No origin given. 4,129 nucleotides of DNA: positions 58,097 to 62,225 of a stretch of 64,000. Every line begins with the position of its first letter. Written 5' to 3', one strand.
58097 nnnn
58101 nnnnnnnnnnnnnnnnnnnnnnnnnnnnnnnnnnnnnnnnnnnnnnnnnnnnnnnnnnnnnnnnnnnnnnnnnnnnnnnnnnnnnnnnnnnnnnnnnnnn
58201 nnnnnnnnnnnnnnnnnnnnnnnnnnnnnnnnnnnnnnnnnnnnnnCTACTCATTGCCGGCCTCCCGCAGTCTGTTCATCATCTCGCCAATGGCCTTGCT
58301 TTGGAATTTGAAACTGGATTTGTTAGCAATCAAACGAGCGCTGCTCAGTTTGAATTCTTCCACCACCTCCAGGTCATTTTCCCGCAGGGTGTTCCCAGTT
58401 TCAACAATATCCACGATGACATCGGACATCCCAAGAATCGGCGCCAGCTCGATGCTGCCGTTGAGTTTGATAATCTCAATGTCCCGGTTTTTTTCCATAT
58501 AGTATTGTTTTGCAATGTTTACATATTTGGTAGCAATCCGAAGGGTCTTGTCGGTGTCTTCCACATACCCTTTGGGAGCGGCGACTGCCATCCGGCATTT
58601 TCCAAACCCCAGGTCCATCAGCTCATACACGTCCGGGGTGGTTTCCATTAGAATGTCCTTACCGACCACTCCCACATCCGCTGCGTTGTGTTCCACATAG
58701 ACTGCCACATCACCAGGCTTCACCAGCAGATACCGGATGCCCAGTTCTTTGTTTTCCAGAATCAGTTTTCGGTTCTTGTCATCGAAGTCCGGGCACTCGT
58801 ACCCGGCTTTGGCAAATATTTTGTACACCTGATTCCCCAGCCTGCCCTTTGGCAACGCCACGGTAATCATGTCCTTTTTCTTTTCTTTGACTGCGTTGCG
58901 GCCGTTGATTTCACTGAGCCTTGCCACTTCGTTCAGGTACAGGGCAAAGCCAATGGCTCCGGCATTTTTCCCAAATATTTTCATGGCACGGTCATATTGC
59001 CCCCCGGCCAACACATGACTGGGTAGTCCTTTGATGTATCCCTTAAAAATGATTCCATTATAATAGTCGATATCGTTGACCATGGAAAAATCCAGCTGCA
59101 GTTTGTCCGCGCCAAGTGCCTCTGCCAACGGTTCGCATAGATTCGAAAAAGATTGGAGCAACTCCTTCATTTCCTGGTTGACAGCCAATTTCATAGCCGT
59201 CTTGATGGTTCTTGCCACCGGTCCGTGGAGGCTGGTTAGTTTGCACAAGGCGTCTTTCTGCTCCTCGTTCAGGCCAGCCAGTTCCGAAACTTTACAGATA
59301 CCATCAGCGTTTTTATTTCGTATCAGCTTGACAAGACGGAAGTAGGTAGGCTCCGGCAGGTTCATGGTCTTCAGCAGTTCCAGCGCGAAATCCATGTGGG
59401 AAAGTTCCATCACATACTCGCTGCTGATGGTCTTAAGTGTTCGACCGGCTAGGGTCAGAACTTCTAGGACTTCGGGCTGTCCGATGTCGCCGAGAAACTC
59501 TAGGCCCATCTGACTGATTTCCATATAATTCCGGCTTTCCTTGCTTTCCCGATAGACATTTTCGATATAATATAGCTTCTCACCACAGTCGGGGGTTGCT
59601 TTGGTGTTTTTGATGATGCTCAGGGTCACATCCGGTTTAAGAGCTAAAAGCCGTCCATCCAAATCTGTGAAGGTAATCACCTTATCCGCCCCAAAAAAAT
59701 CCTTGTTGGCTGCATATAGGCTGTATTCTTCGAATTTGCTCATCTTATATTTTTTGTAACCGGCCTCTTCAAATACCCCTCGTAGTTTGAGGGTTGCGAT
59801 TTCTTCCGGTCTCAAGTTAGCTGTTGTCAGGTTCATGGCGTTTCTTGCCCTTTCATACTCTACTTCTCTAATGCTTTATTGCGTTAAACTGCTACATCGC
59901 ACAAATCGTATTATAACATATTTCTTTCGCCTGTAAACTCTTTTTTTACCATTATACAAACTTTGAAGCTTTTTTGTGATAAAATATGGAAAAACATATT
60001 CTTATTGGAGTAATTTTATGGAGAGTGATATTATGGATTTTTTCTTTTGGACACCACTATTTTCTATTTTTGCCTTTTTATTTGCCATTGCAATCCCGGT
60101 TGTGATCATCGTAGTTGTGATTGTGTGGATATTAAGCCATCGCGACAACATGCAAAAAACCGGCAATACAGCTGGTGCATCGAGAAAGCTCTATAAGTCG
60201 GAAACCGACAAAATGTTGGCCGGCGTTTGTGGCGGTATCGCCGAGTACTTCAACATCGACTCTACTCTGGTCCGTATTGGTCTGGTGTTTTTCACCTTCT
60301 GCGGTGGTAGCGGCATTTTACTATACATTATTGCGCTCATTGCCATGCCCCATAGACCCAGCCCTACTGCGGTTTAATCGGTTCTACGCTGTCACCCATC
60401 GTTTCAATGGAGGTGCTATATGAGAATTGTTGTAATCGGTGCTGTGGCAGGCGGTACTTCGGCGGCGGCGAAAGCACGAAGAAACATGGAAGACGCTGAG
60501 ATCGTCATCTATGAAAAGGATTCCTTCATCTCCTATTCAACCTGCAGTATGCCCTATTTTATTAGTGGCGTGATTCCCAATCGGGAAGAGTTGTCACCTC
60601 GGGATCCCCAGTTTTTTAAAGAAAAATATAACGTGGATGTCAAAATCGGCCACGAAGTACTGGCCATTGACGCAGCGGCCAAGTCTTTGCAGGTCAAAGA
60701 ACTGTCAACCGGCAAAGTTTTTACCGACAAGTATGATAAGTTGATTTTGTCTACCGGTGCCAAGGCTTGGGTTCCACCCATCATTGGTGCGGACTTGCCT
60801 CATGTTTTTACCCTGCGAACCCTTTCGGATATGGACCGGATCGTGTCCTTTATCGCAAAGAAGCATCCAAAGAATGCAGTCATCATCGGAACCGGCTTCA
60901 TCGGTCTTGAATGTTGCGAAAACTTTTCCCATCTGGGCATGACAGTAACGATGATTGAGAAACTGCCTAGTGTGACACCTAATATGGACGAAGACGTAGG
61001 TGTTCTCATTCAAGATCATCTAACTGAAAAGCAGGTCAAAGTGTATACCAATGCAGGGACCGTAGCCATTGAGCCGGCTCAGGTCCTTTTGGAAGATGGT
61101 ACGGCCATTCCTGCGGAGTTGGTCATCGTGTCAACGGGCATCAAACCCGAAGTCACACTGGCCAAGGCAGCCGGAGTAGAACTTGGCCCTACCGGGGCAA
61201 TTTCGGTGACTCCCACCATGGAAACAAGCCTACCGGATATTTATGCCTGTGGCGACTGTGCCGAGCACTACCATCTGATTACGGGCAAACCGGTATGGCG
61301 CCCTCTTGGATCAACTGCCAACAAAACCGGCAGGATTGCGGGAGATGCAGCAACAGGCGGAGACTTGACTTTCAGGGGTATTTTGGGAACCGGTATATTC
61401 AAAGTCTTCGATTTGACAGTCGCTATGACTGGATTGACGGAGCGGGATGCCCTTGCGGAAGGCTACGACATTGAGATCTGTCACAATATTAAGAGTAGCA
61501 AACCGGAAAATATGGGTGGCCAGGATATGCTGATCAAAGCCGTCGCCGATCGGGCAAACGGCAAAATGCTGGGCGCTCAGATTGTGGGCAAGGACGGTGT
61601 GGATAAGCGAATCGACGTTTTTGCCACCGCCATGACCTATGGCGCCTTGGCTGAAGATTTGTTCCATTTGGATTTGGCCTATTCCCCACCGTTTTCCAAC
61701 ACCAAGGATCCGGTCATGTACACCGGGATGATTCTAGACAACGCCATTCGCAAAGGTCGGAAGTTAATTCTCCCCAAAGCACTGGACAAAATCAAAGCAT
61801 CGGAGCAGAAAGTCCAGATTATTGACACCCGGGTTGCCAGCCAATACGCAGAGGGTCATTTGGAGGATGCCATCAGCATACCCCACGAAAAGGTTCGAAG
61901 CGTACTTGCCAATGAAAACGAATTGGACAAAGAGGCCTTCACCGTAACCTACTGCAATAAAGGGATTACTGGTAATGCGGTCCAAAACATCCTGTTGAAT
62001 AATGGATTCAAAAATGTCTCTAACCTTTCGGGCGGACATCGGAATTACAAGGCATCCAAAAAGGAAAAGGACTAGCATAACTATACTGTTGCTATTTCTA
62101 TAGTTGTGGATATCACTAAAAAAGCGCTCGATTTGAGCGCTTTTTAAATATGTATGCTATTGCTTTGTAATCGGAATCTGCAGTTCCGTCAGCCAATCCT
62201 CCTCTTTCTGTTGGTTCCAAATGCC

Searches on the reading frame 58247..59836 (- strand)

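Call 58: search_protein_families(library=pfam, proteins=[window:58247-59836:-], max_evalue=0.00001)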
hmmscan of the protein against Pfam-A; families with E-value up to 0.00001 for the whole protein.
window:58247-59836:- (529 aa): 2 families
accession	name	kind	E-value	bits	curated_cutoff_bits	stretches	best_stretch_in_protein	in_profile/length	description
PF01634.23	HisG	-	7.8e-55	185.6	25.5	1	373-524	1-157/158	ATP phosphoribosyltransferase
PF13393.11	tRNA-synt_His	-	2.6e-47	162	25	1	12-304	14-308/308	Histidyl-tRNA synthetase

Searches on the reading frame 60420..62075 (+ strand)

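Call 58: search_protein_families(library=pfam, proteins=[window:60420-62075:+], max_evalue=0.00001)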
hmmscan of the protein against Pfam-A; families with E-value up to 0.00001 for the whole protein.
window:60420-62075:+ (551 aa): 5 families
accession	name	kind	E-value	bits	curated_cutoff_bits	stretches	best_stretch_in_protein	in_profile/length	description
PF07992.20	Pyr_redox_2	-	9.9e-62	209.4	26.1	1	1-285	1-282/291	Pyridine nucleotide-disulphide oxidoreductase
PF02852.28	Pyr_redox_dim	-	2.1e-17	63.8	25.3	1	328-427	5-104/110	Pyridine nucleotide-disulphide oxidoreductase, dimerisation domain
PF00070.33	Pyr_redox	-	4.9e-16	59.5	22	1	153-220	2-69/82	Pyridine nucleotide-disulphide oxidoreductase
PF00581.25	Rhodanese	-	5.9e-15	56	22.2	1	459-545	9-101/102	Rhodanese-like domain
PF13738.12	Pyr_redox_3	-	2.8e-09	37.1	30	1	69-278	93-305/305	Pyridine nucleotide-disulphide oxidoreductase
